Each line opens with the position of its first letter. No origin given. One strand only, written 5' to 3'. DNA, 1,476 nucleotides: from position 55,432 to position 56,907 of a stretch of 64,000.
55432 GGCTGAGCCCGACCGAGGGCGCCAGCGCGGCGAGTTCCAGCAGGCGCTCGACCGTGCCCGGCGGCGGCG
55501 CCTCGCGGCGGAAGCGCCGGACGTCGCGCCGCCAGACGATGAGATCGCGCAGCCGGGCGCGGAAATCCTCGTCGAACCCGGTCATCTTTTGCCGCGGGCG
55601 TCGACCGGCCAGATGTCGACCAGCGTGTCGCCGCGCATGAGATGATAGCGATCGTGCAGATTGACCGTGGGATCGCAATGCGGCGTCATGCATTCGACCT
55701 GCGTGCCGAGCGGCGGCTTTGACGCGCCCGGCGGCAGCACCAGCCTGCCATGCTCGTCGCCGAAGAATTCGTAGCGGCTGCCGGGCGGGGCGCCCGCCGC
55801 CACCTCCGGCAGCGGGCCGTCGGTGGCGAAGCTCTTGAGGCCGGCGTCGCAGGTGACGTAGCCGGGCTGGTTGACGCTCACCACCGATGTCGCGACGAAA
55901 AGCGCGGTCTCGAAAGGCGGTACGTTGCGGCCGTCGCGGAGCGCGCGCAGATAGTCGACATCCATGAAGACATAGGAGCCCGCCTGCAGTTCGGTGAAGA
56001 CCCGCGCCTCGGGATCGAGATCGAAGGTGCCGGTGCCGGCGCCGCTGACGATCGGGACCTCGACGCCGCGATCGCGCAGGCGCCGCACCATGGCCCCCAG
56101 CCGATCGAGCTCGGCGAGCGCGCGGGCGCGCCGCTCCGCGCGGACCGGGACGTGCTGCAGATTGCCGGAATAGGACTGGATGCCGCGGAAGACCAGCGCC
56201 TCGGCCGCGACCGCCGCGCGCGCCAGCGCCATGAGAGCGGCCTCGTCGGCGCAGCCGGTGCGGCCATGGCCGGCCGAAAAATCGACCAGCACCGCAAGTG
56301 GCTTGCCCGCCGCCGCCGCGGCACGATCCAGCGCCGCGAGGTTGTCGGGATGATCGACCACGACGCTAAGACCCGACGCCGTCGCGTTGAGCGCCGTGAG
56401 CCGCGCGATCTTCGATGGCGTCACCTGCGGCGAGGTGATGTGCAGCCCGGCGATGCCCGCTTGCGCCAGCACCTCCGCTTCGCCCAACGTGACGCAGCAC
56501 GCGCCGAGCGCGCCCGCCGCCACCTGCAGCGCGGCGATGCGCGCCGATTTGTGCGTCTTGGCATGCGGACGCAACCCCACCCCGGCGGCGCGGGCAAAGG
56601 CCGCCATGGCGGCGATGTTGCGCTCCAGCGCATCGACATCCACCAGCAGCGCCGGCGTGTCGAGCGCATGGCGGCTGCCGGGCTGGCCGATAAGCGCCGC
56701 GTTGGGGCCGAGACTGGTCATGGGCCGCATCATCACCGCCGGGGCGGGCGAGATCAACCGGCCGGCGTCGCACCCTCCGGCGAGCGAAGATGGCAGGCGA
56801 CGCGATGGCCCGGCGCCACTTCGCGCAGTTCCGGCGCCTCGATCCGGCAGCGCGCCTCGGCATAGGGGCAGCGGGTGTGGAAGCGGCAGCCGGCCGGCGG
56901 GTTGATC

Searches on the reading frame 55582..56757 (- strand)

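Call 47: search_protein_families(library=pfam, proteins=[window:55582-56757:-], max_evalue=0.001)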
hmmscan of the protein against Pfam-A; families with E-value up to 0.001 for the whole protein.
window:55582-56757:- (391 aa): 2 families
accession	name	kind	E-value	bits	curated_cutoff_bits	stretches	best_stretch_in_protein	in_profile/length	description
PF01168.26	Ala_racemase_N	-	1.2e-24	87.7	24.1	1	39-266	1-218/220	Alanine racemase, N-terminal domain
PF14031.13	D-ser_dehydrat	-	6.9e-19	68.7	22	1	285-373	1-96/97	Putative serine dehydratase domain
